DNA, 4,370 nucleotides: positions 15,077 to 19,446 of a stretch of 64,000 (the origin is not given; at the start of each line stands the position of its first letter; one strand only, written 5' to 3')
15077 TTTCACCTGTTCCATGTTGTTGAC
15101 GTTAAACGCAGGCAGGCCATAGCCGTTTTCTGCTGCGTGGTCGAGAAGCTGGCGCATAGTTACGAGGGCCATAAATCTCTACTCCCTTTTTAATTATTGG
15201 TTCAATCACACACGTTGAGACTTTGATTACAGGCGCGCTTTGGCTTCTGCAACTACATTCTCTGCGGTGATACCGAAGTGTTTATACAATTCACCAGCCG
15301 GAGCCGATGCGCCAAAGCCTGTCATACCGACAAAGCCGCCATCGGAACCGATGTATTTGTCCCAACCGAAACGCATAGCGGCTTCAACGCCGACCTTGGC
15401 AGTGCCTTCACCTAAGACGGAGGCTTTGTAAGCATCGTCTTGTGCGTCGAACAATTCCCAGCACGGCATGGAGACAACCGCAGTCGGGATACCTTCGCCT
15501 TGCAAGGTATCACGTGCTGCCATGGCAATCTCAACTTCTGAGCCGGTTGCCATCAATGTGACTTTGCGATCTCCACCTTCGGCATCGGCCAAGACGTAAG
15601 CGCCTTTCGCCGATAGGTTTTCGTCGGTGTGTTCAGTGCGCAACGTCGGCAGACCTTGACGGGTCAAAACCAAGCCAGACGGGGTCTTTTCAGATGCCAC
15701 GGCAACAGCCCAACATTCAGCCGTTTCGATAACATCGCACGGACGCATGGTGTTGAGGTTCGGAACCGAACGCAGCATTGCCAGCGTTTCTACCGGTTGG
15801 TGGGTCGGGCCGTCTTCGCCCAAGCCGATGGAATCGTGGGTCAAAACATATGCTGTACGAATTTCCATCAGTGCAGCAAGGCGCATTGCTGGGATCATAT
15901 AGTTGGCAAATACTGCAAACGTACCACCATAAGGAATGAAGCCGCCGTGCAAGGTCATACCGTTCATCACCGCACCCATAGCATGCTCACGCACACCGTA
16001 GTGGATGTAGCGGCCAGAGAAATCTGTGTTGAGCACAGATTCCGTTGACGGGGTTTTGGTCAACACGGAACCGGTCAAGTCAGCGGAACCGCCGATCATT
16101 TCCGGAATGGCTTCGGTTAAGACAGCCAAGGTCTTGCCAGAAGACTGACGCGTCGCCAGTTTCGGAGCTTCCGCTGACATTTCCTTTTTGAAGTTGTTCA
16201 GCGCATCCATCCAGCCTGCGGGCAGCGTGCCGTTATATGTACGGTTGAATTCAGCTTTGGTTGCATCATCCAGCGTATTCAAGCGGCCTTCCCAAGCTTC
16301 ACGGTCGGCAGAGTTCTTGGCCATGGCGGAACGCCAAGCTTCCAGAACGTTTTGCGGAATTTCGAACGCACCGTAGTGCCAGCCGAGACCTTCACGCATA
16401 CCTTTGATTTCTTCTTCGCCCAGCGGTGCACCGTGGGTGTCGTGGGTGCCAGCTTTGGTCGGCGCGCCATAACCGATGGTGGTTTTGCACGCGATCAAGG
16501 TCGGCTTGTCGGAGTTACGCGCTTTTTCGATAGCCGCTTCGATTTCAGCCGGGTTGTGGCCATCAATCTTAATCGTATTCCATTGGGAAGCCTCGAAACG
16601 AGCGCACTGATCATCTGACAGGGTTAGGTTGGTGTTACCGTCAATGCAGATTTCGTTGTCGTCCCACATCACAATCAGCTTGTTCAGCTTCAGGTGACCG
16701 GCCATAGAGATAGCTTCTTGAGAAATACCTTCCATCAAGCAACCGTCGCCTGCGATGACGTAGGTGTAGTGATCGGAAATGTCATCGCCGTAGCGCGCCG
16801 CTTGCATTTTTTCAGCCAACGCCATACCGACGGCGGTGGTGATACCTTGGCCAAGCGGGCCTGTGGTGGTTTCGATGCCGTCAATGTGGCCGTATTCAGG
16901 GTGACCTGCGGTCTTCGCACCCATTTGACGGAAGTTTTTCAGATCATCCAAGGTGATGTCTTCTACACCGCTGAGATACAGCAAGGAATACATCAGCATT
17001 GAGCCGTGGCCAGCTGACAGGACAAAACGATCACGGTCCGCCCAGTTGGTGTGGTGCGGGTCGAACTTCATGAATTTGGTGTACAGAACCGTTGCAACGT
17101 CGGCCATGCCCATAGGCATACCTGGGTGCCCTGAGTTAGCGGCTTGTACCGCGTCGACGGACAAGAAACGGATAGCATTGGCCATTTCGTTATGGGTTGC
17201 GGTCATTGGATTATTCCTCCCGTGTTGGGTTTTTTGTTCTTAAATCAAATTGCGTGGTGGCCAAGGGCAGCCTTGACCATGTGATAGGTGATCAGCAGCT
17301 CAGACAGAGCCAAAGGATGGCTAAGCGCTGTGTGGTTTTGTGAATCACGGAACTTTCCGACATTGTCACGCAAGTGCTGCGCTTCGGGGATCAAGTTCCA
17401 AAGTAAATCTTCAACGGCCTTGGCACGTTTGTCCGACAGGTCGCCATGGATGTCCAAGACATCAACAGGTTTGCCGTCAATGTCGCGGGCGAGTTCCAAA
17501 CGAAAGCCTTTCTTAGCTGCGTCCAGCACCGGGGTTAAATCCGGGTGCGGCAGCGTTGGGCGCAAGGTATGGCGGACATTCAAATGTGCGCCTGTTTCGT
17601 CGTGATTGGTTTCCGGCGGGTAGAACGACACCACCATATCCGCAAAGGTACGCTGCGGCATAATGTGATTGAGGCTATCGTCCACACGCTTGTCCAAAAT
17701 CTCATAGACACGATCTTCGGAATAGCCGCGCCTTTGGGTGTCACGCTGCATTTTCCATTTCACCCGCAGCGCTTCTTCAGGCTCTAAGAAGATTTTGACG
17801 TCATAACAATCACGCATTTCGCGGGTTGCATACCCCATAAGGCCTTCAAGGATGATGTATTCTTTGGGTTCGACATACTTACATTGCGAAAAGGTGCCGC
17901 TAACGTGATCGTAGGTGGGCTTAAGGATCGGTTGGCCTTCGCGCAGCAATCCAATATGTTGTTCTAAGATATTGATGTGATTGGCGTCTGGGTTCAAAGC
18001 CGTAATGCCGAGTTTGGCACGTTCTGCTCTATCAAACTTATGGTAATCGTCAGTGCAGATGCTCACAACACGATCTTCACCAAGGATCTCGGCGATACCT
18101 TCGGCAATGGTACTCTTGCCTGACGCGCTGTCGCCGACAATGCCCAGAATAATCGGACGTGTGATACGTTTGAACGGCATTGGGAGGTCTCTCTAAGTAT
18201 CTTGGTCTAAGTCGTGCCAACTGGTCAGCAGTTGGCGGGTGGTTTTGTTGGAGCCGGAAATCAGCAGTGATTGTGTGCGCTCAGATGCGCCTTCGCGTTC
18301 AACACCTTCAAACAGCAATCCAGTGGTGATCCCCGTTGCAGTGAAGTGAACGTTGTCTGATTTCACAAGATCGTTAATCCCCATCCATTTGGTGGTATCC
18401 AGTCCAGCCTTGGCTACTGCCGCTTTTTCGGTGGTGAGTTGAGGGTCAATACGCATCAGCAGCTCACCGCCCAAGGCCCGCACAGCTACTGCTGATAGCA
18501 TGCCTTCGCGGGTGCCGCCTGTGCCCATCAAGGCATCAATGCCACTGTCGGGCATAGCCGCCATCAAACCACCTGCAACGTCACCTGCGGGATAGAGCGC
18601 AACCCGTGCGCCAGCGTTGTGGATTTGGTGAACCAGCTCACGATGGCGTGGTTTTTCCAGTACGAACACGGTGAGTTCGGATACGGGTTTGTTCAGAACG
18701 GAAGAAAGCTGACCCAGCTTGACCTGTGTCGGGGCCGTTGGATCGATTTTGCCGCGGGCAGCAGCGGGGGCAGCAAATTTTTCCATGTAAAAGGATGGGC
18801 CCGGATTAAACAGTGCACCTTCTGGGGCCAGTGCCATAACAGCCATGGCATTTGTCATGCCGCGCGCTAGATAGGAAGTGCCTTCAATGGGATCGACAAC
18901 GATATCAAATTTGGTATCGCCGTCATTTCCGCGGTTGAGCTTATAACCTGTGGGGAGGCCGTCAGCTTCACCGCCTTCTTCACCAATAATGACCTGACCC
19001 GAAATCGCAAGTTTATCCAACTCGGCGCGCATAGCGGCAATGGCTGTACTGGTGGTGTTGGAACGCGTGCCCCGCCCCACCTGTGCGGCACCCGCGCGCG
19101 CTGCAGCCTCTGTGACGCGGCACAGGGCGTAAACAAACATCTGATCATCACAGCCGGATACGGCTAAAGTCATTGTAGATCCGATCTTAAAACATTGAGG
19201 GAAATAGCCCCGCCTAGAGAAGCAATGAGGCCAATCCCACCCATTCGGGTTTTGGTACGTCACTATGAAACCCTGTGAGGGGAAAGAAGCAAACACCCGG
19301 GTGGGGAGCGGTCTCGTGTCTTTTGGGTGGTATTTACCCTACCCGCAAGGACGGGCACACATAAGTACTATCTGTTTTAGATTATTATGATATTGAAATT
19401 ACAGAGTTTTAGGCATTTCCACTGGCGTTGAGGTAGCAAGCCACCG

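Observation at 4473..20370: Candidate non-CbbR regulon: GGGTAGG motif ahead of CBB regeneration genes and an adjacent LuxR-family regulator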

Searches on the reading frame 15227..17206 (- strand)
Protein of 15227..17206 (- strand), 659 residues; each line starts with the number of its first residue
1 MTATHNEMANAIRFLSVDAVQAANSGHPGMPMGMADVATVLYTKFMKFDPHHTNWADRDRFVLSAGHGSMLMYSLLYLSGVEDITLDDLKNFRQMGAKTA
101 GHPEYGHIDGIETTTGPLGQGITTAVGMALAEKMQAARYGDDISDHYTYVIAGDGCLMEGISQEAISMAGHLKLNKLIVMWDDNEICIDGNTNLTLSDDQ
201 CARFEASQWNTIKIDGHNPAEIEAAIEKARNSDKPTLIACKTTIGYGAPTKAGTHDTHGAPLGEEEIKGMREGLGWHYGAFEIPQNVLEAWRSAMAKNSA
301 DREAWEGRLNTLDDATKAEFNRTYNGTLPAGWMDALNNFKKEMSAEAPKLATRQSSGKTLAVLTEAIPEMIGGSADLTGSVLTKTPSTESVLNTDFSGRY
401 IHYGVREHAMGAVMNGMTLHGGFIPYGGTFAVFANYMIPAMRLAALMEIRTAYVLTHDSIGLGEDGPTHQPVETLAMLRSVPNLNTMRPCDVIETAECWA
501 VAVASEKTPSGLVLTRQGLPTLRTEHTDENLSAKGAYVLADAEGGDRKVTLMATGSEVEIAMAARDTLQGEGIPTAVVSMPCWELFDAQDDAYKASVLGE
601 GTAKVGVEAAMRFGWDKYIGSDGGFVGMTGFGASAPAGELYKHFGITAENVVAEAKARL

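Call 7: search_protein_families(library=ncbifam, proteins=[window:15227-17206:-])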
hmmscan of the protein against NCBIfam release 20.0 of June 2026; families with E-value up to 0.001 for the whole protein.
window:15227-17206:- (659 aa): 11 families
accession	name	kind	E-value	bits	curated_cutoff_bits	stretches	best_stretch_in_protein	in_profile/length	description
TIGR00232.1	tktlase_bact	equivalog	7.1e-257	854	682.25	1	7-657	2-651/654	transketolase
NF004558.0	PRK05899.2-4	equivalog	2.8e-185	617.5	788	1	6-656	4-647/651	transketolase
NF004559.0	PRK05899.2-5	equivalog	5.9e-91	305.6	488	1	4-580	17-536/627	transketolase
NF004556.0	PRK05899.2-2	equivalog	2.4e-69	234.2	575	1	6-657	18-636/639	transketolase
TIGR00204.1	dxs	equivalog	1.3e-20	73.4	465.95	2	453-580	405-528/616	1-deoxy-D-xylulose-5-phosphate synthase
NF003933.0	PRK05444.2-2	equivalog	4.8e-16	58.4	395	1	22-584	41-520/606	1-deoxy-D-xylulose-5-phosphate synthase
TIGR00759.1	aceE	equivalog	4.3e-13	48.1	859.9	1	10-214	80-289/885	pyruvate dehydrogenase (acetyl-transferring), homodimeric type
NF008968.0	PRK12315.1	subfamily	1.8e-10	39.8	510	1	7-192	23-182/582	1-deoxy-D-xylulose-5-phosphate synthase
TIGR03181.1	PDH_E1_alph_x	equivalog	8.5e-09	34.7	411.35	1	115-242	121-245/341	pyruvate dehydrogenase (acetyl-transferring) E1 component subunit alpha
TIGR03182.1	PDH_E1_alph_y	equivalog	4.1e-07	29.2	393.85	1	118-242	112-233/315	pyruvate dehydrogenase (acetyl-transferring) E1 component subunit alpha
TIGR03186.1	AKGDH_not_PDH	exception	1.6e-05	23.4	1408.3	0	34-214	107-289/889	alpha-ketoglutarate dehydrogenase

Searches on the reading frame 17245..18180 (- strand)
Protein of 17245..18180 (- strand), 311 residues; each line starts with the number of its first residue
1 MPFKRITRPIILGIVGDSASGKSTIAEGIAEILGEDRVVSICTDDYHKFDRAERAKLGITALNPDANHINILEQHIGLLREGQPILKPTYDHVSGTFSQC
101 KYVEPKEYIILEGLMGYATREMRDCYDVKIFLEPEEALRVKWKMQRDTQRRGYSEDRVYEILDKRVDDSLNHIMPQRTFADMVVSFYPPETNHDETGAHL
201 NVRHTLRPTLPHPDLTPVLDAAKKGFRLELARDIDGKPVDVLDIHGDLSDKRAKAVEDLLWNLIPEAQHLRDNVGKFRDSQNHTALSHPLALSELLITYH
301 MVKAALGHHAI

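Call 8: search_protein_families(library=ncbifam, proteins=[window:17245-18180:-])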
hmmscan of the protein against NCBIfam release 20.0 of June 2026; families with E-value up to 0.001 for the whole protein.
window:17245-18180:- (311 aa): 10 families
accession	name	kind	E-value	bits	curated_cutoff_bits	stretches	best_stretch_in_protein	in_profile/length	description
NF005655.0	PRK07429.1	subfamily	6.4e-108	360.8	236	1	5-305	4-314/326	phosphoribulokinase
NF004018.0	PRK05480.1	equivalog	7.6e-31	107.2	180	1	7-185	4-186/210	uridine kinase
TIGR00235.1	udk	equivalog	5.8e-28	97.9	220.3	1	9-184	6-185/207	uridine kinase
NF011997.0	PRK15453.1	equivalog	7.2e-12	45.3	362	1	11-181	7-202/290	phosphoribulokinase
NF006743.0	PRK09270.1-2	equivalog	4.4e-08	32.4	227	1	10-185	29-213/217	nucleoside/nucleotide kinase family protein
NF005115.0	PRK06547.1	equivalog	2.7e-06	26.9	173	1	8-150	14-142/172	hypothetical protein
NF006746.0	PRK09270.1-5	subfamily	4.3e-06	25.8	250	1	9-184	21-205/210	nucleoside/nucleotide kinase family protein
TIGR00554.2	panK_bact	equivalog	3.1e-05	23.4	235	1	7-148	80-239/310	type I pantothenate kinase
NF005807.0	PRK07667.1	equivalog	0.00043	19.9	221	1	9-157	17-170/193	kinase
NF006085.0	PRK08233.1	equivalog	0.00044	20.1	198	0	8-135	4-109/184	hypothetical protein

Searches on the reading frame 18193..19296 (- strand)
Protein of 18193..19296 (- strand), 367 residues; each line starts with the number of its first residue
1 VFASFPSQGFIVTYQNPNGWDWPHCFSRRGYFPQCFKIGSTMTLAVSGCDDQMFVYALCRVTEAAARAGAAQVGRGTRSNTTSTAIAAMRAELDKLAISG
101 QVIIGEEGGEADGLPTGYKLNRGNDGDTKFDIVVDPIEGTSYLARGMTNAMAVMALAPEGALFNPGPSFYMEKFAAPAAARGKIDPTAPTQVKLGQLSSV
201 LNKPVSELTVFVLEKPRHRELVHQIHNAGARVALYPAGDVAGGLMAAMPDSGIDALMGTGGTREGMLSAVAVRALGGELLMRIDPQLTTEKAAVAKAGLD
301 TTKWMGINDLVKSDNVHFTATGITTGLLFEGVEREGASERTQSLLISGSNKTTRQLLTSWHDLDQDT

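Call 8: search_protein_families(library=ncbifam, proteins=[window:18193-19296:-])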
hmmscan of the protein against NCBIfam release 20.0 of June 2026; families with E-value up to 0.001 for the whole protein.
window:18193-19296:- (367 aa): 1 family
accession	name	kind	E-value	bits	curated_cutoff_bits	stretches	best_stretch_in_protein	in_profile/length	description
TIGR00330.1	glpX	equivalog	2.5e-78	263.6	259.3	1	56-366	7-327/334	class II fructose-bisphosphatase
